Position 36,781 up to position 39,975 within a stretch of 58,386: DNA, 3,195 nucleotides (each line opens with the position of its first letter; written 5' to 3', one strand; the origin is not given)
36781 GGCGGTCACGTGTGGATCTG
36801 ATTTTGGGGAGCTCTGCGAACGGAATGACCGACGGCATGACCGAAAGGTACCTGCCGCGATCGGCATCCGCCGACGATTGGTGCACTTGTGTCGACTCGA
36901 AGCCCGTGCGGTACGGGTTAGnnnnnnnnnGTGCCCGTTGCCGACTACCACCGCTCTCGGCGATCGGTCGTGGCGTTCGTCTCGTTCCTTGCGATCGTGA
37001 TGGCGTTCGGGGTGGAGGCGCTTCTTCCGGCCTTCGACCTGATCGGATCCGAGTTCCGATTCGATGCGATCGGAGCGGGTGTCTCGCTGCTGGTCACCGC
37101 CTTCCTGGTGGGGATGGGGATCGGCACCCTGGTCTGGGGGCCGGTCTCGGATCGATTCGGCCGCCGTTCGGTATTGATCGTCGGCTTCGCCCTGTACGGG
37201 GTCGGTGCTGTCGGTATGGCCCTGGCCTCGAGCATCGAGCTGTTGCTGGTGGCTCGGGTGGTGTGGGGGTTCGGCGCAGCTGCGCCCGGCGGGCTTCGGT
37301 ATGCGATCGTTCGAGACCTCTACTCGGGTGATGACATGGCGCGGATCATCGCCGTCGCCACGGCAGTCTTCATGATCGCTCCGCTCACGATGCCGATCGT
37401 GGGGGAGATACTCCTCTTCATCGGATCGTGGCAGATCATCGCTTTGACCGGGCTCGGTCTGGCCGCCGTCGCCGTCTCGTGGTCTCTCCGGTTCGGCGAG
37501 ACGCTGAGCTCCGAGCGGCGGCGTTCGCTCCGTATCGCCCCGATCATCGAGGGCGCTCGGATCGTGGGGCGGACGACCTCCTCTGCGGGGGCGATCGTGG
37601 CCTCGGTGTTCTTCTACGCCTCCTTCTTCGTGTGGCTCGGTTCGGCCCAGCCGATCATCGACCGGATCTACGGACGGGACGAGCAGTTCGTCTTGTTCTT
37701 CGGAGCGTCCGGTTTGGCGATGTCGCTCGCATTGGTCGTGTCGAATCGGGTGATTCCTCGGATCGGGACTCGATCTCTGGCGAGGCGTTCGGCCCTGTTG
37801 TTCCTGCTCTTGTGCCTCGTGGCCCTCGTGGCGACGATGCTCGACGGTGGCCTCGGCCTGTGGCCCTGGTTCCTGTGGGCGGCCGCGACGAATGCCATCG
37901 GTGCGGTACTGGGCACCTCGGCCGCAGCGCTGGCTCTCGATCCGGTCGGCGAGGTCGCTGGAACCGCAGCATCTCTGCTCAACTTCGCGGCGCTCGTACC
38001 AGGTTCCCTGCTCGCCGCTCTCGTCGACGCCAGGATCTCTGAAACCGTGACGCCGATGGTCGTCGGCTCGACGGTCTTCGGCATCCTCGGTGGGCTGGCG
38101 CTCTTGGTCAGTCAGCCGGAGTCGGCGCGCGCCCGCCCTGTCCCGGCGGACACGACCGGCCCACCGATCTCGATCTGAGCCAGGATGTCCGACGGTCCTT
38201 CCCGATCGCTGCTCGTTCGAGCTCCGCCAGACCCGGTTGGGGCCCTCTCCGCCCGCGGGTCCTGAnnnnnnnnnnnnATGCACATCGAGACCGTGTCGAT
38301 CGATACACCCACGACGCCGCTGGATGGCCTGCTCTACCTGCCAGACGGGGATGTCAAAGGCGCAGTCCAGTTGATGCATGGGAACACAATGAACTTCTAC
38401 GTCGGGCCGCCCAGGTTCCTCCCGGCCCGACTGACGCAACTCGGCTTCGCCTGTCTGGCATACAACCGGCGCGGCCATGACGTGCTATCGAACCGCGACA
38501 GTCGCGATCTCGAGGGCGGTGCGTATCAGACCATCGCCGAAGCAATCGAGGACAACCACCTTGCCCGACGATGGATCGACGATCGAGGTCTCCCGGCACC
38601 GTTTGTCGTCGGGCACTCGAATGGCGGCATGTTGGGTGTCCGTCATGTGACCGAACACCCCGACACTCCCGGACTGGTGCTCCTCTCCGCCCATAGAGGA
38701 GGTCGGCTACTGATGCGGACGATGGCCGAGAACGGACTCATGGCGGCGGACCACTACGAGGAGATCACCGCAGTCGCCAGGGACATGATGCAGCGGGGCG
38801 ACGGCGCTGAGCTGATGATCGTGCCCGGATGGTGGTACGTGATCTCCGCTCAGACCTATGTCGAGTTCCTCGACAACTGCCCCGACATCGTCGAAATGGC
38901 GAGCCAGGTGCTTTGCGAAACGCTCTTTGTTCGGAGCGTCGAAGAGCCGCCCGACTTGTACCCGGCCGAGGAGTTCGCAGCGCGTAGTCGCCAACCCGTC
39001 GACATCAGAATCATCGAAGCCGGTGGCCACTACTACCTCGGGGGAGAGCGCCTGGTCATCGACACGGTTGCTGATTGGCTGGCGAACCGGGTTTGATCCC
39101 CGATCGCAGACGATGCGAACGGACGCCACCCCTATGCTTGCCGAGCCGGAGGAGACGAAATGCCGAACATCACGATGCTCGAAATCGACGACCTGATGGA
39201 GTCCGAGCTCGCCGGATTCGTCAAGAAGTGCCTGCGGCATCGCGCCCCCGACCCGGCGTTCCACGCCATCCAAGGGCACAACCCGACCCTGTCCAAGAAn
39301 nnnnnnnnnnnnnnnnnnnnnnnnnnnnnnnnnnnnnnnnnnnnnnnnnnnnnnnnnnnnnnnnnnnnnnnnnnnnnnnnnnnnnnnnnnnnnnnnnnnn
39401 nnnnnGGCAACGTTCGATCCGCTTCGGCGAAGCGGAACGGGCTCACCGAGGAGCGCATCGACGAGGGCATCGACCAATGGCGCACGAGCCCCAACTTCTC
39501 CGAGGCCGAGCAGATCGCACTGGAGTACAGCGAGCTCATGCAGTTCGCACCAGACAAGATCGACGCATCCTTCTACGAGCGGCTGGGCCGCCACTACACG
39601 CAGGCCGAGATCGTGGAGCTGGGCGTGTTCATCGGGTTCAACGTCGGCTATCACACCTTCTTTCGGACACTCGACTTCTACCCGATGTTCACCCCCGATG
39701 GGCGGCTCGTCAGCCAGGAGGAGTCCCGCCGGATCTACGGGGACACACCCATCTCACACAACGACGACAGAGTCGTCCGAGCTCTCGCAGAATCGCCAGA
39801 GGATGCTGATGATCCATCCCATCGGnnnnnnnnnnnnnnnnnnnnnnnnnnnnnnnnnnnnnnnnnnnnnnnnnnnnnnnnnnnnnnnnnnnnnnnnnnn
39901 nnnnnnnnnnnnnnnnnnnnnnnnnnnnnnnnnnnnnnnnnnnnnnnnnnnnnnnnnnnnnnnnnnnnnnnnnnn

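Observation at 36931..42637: Apparent operon linking the Sec-AhpD-like protein to a cytoplasmic BisC-type molybdenum S-/N-oxide reductase: possible selenol-based reductant relay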

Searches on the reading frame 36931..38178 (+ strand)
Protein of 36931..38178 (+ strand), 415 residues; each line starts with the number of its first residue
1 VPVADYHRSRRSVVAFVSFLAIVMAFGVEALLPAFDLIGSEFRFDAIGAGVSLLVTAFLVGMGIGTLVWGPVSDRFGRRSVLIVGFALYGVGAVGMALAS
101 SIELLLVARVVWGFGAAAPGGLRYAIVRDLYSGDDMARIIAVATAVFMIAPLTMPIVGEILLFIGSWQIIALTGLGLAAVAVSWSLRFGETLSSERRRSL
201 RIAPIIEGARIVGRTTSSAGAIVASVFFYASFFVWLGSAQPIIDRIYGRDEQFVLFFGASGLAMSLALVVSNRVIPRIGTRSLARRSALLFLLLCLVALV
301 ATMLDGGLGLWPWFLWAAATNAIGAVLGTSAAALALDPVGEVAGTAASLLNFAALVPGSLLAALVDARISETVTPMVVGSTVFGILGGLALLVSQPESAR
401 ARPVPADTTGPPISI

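Call 5: search_protein_families(library=pfam, proteins=[window:36931-38178:+])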
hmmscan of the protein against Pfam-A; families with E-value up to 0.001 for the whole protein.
window:36931-38178:+ (415 aa): 4 families
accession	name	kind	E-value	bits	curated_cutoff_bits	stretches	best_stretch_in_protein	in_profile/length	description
PF07690.21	MFS_1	-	2.4e-31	109.4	33.4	1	18-360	2-345/347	Major Facilitator Superfamily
PF00083.30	Sugar_tr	-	2.4e-09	37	22.3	1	52-116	49-116/452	Sugar (and other) transporter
PF06609.19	TRI12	-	1.3e-06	27.6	23.2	1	6-183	36-211/599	Fungal trichothecene efflux pump (TRI12)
PF13347.12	MFS_2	-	3.8e-05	22.9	27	1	50-130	260-342/427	MFS/sugar transport protein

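Call 6: search_protein_families(library=ncbifam, proteins=[window:36931-38178:+])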
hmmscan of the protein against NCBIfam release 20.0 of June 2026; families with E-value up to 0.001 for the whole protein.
window:36931-38178:+ (415 aa): 40 families (the best 25 are shown)
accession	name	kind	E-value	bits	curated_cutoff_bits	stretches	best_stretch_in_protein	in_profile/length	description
TIGR00710.1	efflux_Bcr_CflA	subfamily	3.2e-55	188.1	200.9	1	11-390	4-380/385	Bcr/CflA family efflux MFS transporter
NF008314.0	PRK11102.1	equivalog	2.2e-51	175.3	303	1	9-390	7-386/396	Bcr/CflA family multidrug efflux MFS transporter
NF053813.1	MFS_TcaB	equivalog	1.3e-31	109.8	475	1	18-378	12-370/396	putative multidrug effflux MFS transporter TcaB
NF008270.1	PRK11043.1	equivalog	3.6e-31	108.7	430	1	14-377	7-366/382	purine nucleoside transporter PunC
NF033134.0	cmlA_floR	equivalog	8.4e-27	94.6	450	1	21-386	19-379/388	CmlA/FloR family chloramphenicol efflux MFS transporter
NF008654.0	PRK11652.1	equivalog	1.5e-20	73.5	479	1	15-201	9-197/397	multidrug efflux MFS transporter EmrD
NF000509.1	efflux_CmlA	exception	2.6e-19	69.9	875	1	11-389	13-388/419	CmlA family chloramphenicol efflux MFS transporter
TIGR00880.1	2_A_01_02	superfamily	6.3e-19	68.5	131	1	56-181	1-130/141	multidrug resistance protein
NF012203.0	cmlB1_MFS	exception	5.9e-16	58.6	900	1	14-385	16-383/407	chloramphenicol efflux MFS transporter CmlB1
NF011931.1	PRK15402.1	subfamily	2.1e-13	49.9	439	1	51-307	46-303/401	MdfA family multidrug efflux MFS transporter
NF007782.0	PRK10473.1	subfamily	5.2e-13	48.8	417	1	18-393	8-376/394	MdtL family multidrug efflux MFS transporter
NF052292.1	efflux_CraA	equivalog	5.2e-13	48.8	725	1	25-184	28-183/409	chloramphenicol efflux MFS transporter CraA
NF041041.1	FslD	exception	9.3e-13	48.1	500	1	24-350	22-347/396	rhizoferrin import MFS transporter FslD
NF011932.2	PRK15403.1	equivalog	9.8e-12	44.7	700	1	55-177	51-175/402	multidrug efflux MFS transporter MdtM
TIGR00898.1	2A0119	subfamily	1.3e-10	40.7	550.75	1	50-173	127-247/506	cation transport protein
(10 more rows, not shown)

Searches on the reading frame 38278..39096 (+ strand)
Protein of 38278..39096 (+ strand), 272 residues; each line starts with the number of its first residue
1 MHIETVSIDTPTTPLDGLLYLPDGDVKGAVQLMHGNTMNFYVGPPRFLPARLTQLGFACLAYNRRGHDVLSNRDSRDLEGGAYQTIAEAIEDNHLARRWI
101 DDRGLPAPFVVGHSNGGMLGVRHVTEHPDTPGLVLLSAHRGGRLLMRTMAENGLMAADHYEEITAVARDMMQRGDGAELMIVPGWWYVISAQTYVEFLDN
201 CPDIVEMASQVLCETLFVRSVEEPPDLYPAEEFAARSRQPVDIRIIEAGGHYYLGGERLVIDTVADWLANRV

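Call 5: search_protein_families(library=pfam, proteins=[window:38278-39096:+])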
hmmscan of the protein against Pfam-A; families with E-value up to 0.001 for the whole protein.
window:38278-39096:+ (272 aa): 3 families
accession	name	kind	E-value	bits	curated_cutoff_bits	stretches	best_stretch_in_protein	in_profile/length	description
PF12697.13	Abhydrolase_6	-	5.4e-08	34.2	26.3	1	33-254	4-207/217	Alpha/beta hydrolase family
PF12146.15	Hydrolase_4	-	2.7e-07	30.6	27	1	26-145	3-116/239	Serine aminopeptidase, S33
PF00561.26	Abhydrolase_1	-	5e-05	23.5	25.8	1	32-138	5-102/245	alpha/beta hydrolase fold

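Call 6: search_protein_families(library=ncbifam, proteins=[window:38278-39096:+])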
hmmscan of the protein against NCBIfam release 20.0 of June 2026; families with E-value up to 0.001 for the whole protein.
window:38278-39096:+ (272 aa): 0 families

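Call 101: search_solved_structures(query=window:38278-39093:+, max_evalue=0.01)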
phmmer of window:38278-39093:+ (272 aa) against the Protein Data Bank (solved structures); distinct sequences matched with E-value up to 0.01: 0.

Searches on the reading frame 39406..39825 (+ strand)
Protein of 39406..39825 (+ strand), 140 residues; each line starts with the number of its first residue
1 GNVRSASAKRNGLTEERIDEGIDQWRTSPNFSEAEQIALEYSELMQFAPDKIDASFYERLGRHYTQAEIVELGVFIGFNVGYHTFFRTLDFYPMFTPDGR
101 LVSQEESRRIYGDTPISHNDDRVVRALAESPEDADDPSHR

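Call 16: find_related_loci(query=A1, collection=genome_contigs, flank=10000)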
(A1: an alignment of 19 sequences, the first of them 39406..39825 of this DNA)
Query A1 (140 aa) in genome_contigs; peptide patterns used: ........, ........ (x = any residue, [..] = any of these).
126 stretches matched a pattern; 74 encode a relative of the query (tblastn E <= 1e-3); 74 distinct loci.
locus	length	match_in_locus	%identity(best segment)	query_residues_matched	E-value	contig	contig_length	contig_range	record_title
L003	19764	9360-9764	87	1-135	5e-76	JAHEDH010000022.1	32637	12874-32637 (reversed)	MAG: bacterium isolate Ww195 NODE_1562_length_32637_cov_4.360007, whole genome shotgun sequence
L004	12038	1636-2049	80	1-138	6e-73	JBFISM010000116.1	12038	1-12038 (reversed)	MAG: Acidimicrobiia bacterium isolate Mix_sand13.2021.11.D.7 k141_464779_length_12038_cov_14.9740, whole genome shotgun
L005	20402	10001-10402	81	1-134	1e-70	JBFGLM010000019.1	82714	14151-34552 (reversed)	MAG: Acidimicrobiia bacterium isolate Mix_sand03.2021.01.D.83 k141_2191723_length_82714_cov_20.3692, whole genome shotgu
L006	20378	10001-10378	84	1-126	1e-70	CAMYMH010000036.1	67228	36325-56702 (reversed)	MAG: uncultured Acidimicrobiaceae bacterium isolate ES_M_Acidobacteriota_15 genome assembly, contig: scaffold_1266, whol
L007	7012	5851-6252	80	1-135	8e-70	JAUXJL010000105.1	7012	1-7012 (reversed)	MAG: Acidimicrobiia bacterium isolate CSMAG_3081 CSMAG_3081_k127_24484653_length_7012_cov_227.0000, whole genome shotgun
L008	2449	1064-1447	81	1-128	1e-69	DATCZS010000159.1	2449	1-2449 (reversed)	MAG TPA_asm: Acidimicrobiia bacterium isolate SMAG_U76 k141_42006, whole genome shotgun sequence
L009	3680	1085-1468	80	1-128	3e-68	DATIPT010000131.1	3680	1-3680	MAG TPA_asm: Anaerolineales bacterium isolate SMAG_U15858 k141_94094, whole genome shotgun sequence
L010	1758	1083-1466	80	1-128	1e-70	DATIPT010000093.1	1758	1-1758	MAG TPA_asm: Anaerolineales bacterium isolate SMAG_U15858 k141_393493, whole genome shotgun sequence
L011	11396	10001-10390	78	1-130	2e-67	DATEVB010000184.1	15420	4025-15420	MAG TPA_asm: Acidimicrobiia bacterium isolate SMAG_U8356 k141_2531754, whole genome shotgun sequence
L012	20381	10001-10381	81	1-127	4e-67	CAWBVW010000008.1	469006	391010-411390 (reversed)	MAG: uncultured bacterium isolate MFD09779.bin.1.214 genome assembly, contig: contig_43215, whole genome shotgun sequenc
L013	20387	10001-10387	78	1-129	3e-66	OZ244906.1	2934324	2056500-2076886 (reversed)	MAG: bacterium isolate 988bfccd-3f86-43f9-a3c1-69845a0f5bc7 genome assembly, chromosome: 1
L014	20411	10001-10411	75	1-138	3e-65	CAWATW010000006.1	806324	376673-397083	MAG: uncultured bacterium isolate MFD09779.bin.1.206 genome assembly, contig: contig_5184, whole genome shotgun sequence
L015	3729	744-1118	80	1-125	3e-65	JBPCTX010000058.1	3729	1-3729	MAG: Acidimicrobiia bacterium isolate MAG_seacave_84 S1Ck127_7919037, whole genome shotgun sequence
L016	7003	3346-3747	76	1-134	5e-65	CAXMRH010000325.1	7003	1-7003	MAG: uncultured Chthoniobacterales bacterium isolate 07C-BC-St07_bin.4.orig genome assembly, contig: k141_3466521, whole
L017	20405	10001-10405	74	1-135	1e-64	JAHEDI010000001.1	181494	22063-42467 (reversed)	MAG: bacterium isolate Ww197 NODE_12_length_181494_cov_8.811664, whole genome shotgun sequence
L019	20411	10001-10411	75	1-138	2e-64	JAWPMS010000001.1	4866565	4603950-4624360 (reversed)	MAG: Acidimicrobiia bacterium isolate Padam5 contig_1818, whole genome shotgun sequence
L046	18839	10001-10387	74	1-129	1e-60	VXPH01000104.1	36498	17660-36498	MAG: Nitrospinota bacterium isolate SB0662_bin_51 NODE_1123_length_36498_cov_31.988064, whole genome shotgun sequence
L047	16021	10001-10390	72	1-130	5e-60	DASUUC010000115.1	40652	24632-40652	MAG TPA_asm: Acidimicrobiia bacterium isolate SMAG_U1779 k141_1539281, whole genome shotgun sequence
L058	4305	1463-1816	69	1-118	7e-55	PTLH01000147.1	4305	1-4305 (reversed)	MAG: Alphaproteobacteria bacterium MarineAlpha3_Bin6 CFH07_147, whole genome shotgun sequence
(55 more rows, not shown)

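Call 23: search_protein_families(library=pfam, proteins=[L019:8295-9689:+])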
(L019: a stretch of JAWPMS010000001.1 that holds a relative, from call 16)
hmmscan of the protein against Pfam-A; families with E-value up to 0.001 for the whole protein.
L019:8295-9689:+ (465 aa): 3 families
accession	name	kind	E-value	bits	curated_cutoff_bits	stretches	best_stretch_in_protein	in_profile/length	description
PF00578.27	AhpC-TSA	-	1.6e-29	102.8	26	1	296-442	1-123/124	AhpC/TSA family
PF08534.16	Redoxin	-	3.4e-19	69.5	26.6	1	295-451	1-139/148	Redoxin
PF13911.12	AhpC-TSA_2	-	2.5e-05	25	27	1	344-443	2-109/114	AhpC/TSA antioxidant enzyme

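Call 37: search_protein_families(library=pfam, proteins=[L003:2864-3658:-, L003:2819-3709:+, L003:3736-5202:-, L003:5058-5789:-, L003:5800-6321:-, L003:6480-7778:-, L003:7440-9017:+, L003:7986-9098:-, L019:7807-8241:-, L047:10895-11806:+], max_evalue=0.001)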
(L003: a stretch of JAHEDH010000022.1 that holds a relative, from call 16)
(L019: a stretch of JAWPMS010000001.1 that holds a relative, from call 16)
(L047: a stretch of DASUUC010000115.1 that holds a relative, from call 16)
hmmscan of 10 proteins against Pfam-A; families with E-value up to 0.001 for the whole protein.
L003:2864-3658:- (264 aa): 0 families

L003:2819-3709:+ (296 aa): 0 families

L003:3736-5202:- (488 aa): 3 families
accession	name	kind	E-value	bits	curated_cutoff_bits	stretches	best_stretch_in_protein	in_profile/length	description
PF02518.31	HATPase_c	-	5.1e-23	82.1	26.4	1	379-487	1-110/111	Histidine kinase-, DNA gyrase B-, and HSP90-like ATPase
PF00512.31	HisKA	-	4.5e-14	52.7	26.9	1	275-337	2-66/66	His Kinase A (phospho-acceptor) domain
PF00672.30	HAMP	-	1.3e-12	48.3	25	1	218-269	2-52/53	HAMP domain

L003:5058-5789:- (243 aa): 2 families
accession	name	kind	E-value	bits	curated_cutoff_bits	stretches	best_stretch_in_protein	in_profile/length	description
PF00072.30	Response_reg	-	2.1e-28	99.1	30.2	1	21-131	1-111/111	Response regulator receiver domain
PF00486.34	Trans_reg_C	-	2e-25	89.1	26.2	1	164-238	2-77/77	Transcriptional regulatory protein, C terminal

L003:5800-6321:- (173 aa): 0 families

L003:6480-7778:- (432 aa): 1 family
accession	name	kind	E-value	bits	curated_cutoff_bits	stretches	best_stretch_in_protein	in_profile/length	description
PF00144.29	Beta-lactamase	-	5.4e-54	184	27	1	51-420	2-327/329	Beta-lactamase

L003:7440-9017:+ (525 aa): 2 families
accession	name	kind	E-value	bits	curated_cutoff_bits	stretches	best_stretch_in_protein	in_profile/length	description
PF07690.21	MFS_1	-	9.5e-35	120.6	33.4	2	152-368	5-228/347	Major Facilitator Superfamily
PF12832.13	MFS_1_like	-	6.9e-07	29.1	25.2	1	278-494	132-362/373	MFS_1 like family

L003:7986-9098:- (370 aa): 0 families

L019:7807-8241:- (145 aa): 0 families

L047:10895-11806:+ (304 aa): 1 family
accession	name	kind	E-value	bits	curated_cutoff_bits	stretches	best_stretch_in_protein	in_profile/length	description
PF00581.25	Rhodanese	-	2.4e-28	99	22.2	2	168-286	3-99/102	Rhodanese-like domain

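Call 63: search_protein_families(library=ncbifam, proteins=[L047:10895-11806:+, L046:3381-4472:+, L058:240-1106:+], max_evalue=0.00001)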
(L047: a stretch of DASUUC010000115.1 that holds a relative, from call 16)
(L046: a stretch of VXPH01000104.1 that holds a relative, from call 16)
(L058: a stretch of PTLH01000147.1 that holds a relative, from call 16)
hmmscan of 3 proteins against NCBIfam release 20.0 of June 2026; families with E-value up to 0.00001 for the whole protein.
L047:10895-11806:+ (304 aa): 3 families
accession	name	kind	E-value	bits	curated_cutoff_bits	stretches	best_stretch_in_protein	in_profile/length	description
NF008557.0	PRK11493.1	equivalog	1.2e-19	70.5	250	1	23-296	6-279/281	3-mercaptopyruvate sulfurtransferase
NF040901.1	SeO3_TeO2_ExtH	equivalog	5.5e-12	45.4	200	1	232-291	288-351/430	selenite/tellurite reduction operon rhodanese-like protein ExtH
NF041203.1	rhodanese_LYCAU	equivalog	1.7e-06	27.7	115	0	246-296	75-125/126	rhodanese-related (seleno)protein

L046:3381-4472:+ (364 aa): 0 families

L058:240-1106:+ (289 aa): 7 families
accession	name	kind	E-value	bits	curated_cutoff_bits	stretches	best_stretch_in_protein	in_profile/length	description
NF058665.1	HaHSL_fam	equivalog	1.7e-41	142.3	320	1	18-283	7-259/260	hormone-sensitive lipase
NF033149.0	CHL_hydrolase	equivalog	5.9e-14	51.7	500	1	68-160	69-162/310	chloramphenicol hydrolase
NF058653.1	LipP1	equivalog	1.4e-12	47.1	350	1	72-161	69-159/300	LipP1 family hormone-sensitive lipase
NF052354.1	EstLipQMycob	equivalog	2.4e-12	46.2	700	1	47-162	137-254/418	esterase LipQ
NF007547.0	PRK10162.1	equivalog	2.6e-09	36.4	389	1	73-160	83-171/321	acetyl esterase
NF058651.1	GESAG_HSLs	subfamily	8.4e-09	34.9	430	1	75-164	68-154/296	GESAG motif subfamily hormone-sensitive lipase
NF052620.1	AryltfaseLP1002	equivalog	2.5e-06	27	300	1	75-162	33-122/265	lp_1002 family arylesterase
